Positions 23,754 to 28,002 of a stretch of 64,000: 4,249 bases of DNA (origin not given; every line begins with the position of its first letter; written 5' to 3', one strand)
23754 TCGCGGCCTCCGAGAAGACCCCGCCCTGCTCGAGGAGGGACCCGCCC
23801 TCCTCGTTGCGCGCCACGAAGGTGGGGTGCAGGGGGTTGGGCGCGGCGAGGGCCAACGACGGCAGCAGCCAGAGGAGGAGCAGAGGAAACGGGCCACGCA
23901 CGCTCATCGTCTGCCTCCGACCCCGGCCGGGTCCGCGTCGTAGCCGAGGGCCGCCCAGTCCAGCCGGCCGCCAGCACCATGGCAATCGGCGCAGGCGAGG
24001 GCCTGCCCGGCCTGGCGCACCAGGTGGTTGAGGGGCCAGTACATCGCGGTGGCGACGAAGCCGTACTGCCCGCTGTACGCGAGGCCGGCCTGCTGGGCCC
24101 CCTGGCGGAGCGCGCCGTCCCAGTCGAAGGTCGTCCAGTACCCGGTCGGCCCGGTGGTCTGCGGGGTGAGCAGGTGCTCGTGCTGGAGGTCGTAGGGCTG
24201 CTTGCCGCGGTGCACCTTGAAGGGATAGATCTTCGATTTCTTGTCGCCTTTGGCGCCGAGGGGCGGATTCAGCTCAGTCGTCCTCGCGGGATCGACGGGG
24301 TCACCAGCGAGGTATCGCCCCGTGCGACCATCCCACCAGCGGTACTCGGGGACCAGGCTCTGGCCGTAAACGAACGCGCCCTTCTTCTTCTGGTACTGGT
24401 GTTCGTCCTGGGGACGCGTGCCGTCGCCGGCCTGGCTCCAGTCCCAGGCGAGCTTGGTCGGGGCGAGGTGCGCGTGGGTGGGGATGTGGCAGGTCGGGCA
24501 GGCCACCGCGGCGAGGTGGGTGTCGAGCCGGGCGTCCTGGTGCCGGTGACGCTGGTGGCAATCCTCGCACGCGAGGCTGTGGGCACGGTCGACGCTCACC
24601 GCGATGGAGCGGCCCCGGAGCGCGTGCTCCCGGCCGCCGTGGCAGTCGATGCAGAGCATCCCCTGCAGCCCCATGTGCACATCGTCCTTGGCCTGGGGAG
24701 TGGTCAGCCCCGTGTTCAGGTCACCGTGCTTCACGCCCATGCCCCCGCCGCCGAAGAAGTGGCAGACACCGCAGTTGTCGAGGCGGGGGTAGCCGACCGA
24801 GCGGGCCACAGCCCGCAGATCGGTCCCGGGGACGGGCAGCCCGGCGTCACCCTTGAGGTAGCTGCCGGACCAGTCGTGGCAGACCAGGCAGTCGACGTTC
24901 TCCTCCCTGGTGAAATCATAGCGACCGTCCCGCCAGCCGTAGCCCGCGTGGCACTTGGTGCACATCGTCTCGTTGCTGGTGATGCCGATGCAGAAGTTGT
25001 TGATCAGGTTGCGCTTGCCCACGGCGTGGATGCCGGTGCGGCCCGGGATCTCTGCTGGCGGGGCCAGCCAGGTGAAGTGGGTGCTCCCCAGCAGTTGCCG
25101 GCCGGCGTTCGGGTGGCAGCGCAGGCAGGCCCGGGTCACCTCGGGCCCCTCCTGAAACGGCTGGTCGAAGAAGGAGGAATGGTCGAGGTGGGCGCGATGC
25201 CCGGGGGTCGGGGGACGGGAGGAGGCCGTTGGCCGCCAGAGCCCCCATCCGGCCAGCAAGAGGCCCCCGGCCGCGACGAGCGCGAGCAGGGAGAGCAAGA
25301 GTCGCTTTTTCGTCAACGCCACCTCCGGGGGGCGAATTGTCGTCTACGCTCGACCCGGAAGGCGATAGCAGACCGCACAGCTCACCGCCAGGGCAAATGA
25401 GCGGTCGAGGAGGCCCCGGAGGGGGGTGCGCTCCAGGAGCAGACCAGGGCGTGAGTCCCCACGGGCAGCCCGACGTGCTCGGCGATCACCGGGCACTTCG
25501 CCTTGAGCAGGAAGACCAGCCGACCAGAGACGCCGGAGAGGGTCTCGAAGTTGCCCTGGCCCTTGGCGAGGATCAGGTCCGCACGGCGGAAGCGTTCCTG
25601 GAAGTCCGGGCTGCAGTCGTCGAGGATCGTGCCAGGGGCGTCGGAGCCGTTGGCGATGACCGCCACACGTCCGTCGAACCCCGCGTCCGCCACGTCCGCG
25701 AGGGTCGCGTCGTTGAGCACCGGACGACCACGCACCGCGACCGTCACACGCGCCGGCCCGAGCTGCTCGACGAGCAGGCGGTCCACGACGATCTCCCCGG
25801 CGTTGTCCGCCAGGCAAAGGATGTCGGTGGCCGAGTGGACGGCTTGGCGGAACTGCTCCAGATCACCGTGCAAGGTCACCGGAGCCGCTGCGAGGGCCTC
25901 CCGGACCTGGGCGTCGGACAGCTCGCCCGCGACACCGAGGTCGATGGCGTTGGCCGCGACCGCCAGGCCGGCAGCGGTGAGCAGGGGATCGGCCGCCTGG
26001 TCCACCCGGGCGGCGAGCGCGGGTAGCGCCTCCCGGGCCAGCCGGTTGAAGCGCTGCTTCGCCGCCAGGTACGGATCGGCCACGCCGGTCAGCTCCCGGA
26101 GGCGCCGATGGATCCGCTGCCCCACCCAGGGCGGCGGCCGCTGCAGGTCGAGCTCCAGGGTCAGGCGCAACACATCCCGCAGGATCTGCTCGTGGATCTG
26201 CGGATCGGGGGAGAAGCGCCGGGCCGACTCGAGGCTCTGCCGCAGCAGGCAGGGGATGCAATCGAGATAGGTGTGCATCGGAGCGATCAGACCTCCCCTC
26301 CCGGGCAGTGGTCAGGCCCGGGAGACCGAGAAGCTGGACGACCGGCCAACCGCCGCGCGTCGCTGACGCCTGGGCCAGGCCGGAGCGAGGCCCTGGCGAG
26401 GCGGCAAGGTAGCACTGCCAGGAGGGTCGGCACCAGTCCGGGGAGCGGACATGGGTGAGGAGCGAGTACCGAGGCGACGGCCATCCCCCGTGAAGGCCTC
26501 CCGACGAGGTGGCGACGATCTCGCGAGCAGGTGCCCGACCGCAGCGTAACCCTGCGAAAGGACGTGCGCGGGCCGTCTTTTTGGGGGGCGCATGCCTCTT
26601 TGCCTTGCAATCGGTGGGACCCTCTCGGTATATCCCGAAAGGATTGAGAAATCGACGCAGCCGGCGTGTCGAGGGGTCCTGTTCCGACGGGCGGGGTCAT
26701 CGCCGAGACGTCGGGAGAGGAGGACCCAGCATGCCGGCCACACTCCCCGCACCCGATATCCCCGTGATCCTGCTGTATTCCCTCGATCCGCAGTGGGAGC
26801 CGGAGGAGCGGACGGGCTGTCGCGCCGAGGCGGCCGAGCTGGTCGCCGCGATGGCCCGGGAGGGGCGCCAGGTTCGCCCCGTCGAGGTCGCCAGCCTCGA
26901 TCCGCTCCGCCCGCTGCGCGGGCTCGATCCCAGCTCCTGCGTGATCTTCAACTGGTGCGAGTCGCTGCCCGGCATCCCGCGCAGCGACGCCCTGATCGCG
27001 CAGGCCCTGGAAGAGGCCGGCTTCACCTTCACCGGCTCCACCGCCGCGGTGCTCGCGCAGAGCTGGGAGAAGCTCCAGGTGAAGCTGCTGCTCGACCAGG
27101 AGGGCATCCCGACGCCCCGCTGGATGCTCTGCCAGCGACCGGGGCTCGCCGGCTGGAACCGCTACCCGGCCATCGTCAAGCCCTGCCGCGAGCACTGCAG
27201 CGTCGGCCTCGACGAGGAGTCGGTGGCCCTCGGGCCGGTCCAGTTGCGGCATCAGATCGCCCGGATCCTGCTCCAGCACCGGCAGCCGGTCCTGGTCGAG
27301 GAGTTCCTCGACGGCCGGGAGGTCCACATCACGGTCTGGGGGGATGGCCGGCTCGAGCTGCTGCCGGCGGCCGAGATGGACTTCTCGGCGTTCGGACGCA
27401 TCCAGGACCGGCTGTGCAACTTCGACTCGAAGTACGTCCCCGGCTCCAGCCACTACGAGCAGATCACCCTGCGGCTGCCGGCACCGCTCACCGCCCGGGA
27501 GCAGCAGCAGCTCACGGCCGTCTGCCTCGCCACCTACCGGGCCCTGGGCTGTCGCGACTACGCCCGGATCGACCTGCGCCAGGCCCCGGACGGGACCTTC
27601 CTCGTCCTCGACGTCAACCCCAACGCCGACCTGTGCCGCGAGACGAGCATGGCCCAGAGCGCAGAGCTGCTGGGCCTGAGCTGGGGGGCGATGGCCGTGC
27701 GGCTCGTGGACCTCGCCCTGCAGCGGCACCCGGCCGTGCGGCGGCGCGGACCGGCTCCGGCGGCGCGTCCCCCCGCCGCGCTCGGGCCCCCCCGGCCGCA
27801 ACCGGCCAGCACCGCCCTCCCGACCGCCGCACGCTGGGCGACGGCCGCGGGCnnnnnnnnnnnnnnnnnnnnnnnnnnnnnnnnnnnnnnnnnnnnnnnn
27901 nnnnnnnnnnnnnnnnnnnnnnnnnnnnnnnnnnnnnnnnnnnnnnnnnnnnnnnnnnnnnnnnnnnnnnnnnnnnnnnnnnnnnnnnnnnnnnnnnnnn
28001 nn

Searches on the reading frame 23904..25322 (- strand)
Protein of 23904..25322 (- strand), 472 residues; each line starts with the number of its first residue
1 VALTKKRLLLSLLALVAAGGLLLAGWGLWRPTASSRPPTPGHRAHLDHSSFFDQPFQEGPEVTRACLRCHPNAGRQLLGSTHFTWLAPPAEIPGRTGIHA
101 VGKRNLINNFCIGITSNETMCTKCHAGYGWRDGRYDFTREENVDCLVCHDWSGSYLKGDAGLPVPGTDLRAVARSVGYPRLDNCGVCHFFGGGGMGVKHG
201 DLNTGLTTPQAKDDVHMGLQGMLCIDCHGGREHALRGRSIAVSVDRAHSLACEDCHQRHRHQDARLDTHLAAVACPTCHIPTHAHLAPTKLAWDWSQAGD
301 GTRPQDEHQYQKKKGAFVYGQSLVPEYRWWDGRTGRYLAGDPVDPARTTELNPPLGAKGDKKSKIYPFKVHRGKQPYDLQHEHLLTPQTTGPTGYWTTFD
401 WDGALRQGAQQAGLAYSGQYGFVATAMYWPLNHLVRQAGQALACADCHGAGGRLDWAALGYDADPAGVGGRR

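Call 16: search_protein_families(library=pfam, proteins=[window:23904-25322:-], max_evalue=0.001)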
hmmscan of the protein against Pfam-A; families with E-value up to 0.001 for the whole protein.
window:23904-25322:- (472 aa): 4 families
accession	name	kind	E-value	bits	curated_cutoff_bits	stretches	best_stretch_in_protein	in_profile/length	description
PF11783.13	Cytochrome_cB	-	1.9e-57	194.3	22.1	1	290-450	1-172/173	Cytochrome c bacterial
PF14522.11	Cytochrome_C7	-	1e-08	35.3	24.8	0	212-279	4-66/67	Cytochrome c7 and related cytochrome c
PF22113.1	Mtrc-MtrF_II-IV_dom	-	6.3e-08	32.8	30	0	64-231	29-166/176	Outer membrane cytochrome MtrC/MtrF-like, domains II/IV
PF14537.11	Cytochrom_c3_2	-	3.4e-05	24.7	25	0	117-160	5-44/79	Cytochrome c3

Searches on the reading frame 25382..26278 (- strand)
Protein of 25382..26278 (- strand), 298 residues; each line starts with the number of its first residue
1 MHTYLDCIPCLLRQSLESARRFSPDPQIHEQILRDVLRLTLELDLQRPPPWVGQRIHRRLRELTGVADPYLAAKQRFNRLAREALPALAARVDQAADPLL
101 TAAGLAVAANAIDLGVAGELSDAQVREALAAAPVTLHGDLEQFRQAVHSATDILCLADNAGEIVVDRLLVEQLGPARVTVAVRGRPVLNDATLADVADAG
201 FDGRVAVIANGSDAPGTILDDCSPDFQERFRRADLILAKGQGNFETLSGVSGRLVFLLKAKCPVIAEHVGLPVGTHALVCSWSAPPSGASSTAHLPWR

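Call 16: search_protein_families(library=pfam, proteins=[window:25382-26278:-], max_evalue=0.001)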
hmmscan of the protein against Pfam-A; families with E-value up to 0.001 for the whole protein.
window:25382-26278:- (298 aa): 1 family
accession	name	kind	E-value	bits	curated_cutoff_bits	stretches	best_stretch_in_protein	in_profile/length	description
PF01937.24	ARMT1-like_dom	-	5e-60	203.8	25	1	4-274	2-308/311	Damage-control phosphatase ARMT1-like domain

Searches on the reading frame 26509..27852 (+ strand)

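Call 16: search_protein_families(library=pfam, proteins=[window:26509-27852:+], max_evalue=0.001)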
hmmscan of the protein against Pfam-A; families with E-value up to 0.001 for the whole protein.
window:26509-27852:+ (448 aa): 1 family
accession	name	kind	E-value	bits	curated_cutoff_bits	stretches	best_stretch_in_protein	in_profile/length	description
PF07478.18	Dala_Dala_lig_C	-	1.2e-23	84.1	24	1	215-400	33-203/204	D-ala D-ala ligase C-terminus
